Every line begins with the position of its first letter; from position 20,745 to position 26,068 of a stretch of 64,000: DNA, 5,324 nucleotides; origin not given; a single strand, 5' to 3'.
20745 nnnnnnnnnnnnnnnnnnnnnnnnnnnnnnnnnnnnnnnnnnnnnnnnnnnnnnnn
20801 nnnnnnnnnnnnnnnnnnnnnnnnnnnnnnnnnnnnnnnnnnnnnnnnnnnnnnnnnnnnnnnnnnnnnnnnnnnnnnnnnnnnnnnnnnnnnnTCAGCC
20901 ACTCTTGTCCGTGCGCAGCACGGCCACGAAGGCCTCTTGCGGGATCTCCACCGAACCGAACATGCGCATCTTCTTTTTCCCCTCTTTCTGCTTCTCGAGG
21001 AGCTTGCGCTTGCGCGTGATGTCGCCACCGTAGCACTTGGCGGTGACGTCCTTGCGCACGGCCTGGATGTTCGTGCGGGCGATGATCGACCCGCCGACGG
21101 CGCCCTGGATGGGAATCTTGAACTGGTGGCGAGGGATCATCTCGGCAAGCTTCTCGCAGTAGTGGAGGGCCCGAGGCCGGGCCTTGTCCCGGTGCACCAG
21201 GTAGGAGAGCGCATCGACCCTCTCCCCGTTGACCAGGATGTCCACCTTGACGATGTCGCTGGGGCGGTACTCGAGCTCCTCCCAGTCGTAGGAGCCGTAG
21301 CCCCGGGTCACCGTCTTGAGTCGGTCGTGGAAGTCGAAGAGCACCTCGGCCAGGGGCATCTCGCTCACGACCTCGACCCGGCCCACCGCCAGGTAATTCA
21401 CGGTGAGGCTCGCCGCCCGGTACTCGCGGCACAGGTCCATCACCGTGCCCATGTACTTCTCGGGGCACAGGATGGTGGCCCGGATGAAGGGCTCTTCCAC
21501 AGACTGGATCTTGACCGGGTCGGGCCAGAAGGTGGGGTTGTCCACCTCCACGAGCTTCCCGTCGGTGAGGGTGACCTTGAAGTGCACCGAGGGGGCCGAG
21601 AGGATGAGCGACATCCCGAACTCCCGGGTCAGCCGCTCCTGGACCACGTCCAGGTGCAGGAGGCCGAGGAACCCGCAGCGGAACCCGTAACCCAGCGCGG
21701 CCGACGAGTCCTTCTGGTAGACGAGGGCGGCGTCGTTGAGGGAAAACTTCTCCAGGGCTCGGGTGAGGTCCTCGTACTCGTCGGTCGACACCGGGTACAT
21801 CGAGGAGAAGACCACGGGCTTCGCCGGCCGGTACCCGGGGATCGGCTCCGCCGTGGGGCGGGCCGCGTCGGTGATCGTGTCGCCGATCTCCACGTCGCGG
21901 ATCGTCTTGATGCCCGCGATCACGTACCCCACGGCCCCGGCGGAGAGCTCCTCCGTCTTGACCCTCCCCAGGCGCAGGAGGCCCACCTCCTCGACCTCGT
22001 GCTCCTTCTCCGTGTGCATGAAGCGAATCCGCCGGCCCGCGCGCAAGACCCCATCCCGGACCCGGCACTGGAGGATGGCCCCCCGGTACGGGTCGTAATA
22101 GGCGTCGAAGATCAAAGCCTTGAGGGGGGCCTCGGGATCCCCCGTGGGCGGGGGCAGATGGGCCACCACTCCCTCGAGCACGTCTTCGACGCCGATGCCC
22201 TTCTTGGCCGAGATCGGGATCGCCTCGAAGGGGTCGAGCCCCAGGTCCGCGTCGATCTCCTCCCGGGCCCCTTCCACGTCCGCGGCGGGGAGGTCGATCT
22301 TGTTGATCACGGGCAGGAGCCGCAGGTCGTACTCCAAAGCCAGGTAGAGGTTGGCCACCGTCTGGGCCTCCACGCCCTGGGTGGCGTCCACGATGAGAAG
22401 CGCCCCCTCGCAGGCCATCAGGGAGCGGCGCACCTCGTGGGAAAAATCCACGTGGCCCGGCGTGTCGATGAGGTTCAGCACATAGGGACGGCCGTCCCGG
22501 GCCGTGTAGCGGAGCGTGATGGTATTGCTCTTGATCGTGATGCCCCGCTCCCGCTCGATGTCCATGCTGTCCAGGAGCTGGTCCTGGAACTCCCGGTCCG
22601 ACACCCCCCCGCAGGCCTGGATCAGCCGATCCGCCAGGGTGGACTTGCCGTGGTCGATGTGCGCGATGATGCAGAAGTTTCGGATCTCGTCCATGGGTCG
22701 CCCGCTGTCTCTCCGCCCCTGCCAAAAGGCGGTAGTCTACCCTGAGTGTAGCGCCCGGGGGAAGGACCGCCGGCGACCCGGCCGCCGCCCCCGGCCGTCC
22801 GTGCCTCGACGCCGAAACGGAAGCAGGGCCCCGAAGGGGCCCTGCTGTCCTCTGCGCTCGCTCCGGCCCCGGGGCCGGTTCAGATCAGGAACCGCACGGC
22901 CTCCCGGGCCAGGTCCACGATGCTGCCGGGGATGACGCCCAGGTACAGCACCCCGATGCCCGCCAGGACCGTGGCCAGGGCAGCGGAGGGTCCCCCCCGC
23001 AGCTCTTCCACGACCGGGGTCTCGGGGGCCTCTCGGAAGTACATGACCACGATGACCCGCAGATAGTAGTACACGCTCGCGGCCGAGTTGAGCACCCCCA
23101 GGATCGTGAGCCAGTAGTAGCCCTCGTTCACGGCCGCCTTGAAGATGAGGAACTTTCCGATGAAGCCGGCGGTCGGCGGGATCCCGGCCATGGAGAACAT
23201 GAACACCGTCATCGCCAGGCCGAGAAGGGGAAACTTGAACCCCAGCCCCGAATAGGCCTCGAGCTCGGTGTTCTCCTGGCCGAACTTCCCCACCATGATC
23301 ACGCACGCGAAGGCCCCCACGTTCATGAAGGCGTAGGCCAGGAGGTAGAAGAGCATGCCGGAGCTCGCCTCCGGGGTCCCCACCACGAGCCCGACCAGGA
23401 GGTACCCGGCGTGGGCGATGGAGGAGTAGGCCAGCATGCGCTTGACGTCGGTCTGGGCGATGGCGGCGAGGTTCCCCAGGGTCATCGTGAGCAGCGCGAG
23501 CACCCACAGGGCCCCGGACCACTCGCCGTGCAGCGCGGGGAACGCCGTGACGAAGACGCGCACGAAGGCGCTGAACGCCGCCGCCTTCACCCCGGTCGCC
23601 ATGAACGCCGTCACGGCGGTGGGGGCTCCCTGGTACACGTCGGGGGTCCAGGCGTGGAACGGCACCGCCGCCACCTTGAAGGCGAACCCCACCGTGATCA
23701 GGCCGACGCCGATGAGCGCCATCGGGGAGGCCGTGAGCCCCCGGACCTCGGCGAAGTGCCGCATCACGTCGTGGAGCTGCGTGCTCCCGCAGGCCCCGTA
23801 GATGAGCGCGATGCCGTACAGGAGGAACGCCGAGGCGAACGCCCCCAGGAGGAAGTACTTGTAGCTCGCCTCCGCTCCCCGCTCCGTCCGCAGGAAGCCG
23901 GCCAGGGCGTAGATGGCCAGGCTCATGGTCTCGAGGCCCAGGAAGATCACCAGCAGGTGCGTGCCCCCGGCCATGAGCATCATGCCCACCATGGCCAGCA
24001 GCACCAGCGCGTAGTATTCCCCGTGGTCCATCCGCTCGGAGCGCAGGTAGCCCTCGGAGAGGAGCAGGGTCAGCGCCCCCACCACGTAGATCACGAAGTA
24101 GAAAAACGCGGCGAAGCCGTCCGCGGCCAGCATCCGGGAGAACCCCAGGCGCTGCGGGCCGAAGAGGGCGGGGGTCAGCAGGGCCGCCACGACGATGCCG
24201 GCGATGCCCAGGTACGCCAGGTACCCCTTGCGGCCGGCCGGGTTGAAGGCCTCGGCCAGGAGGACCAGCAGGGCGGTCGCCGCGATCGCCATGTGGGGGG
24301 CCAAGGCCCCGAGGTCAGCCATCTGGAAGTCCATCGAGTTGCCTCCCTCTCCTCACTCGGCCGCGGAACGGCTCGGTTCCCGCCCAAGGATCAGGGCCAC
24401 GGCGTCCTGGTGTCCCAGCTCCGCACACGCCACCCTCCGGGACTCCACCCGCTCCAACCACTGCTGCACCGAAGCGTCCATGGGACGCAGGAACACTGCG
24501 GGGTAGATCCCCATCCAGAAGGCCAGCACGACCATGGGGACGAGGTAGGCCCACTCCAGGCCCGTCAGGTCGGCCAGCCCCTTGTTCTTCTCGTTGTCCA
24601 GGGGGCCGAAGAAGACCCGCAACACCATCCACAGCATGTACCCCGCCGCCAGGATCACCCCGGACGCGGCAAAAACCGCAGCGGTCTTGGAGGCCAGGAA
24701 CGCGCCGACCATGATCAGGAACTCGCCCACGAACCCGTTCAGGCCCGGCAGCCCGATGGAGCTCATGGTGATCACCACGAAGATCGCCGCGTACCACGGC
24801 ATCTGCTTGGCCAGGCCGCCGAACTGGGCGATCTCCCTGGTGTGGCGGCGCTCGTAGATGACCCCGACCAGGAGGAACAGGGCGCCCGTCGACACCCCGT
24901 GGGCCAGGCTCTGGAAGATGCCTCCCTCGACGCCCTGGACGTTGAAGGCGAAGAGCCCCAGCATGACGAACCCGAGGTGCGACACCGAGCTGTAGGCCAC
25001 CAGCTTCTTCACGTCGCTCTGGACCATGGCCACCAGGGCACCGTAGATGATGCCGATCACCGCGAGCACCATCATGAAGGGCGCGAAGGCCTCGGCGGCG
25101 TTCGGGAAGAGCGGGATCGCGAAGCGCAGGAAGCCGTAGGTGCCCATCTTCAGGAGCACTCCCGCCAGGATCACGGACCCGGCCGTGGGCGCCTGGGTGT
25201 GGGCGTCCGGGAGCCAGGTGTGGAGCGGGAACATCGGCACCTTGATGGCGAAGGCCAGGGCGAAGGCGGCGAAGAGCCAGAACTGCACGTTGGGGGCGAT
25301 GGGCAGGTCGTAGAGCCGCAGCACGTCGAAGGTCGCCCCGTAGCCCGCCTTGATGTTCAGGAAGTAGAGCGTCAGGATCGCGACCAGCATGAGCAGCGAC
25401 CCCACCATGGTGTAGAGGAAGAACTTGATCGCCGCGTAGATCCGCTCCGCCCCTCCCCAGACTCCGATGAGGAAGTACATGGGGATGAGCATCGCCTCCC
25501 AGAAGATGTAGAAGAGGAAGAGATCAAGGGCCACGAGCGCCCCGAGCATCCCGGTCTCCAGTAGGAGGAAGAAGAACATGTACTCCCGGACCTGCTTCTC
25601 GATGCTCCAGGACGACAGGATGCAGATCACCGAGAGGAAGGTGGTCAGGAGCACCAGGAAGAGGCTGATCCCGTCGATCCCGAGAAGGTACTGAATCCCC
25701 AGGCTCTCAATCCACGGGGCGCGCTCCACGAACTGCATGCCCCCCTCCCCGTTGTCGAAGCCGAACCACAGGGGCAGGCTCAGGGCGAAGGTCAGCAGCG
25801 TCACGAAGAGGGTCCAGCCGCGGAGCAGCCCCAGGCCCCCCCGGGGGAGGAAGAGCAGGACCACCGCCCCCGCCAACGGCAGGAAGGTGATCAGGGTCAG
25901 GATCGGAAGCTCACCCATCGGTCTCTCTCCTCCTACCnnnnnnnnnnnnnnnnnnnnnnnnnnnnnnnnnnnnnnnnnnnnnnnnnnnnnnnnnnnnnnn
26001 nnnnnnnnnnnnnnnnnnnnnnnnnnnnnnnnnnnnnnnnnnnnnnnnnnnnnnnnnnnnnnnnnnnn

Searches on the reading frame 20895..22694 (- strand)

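Call 76: search_protein_families(library=pfam, proteins=[window:20895-22694:-], max_evalue=0.00001)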
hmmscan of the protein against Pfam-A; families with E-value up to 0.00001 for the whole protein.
window:20895-22694:- (599 aa): 4 families
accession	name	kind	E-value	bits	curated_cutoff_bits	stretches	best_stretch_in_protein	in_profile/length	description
PF00009.33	GTP_EFTU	-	1.9e-54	184.6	26.5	1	3-182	2-188/188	Elongation factor Tu GTP binding domain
PF06421.17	LepA_C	-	9.7e-48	161.2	29.7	1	488-594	1-107/107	GTP-binding protein LepA C-terminus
PF00679.30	EFG_C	-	1.6e-17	63.8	27.9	1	399-485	2-87/89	Elongation factor G C-terminus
PF03144.31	GTP_EFTU_D2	-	8.5e-11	42.6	30.3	1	205-275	1-73/73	Elongation factor Tu domain 2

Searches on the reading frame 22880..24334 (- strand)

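Call 76: search_protein_families(library=pfam, proteins=[window:22880-24334:-], max_evalue=0.00001)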
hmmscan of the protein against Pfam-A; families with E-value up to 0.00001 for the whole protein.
window:22880-24334:- (484 aa): 1 family
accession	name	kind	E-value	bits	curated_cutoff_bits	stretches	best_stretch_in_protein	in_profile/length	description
PF00361.26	Proton_antipo_M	-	6.6e-79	265.6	21.5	1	125-417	2-291/294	NADH:quinone oxidoreductase/Mrp antiporter, TM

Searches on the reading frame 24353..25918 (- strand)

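Call 76: search_protein_families(library=pfam, proteins=[window:24353-25918:-], max_evalue=0.00001)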
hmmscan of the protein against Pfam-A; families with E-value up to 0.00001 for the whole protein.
window:24353-25918:- (521 aa): 1 family
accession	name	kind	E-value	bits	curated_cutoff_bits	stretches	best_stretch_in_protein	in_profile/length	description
PF00361.26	Proton_antipo_M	-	9e-79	265.2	21.5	1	130-418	1-287/294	NADH:quinone oxidoreductase/Mrp antiporter, TM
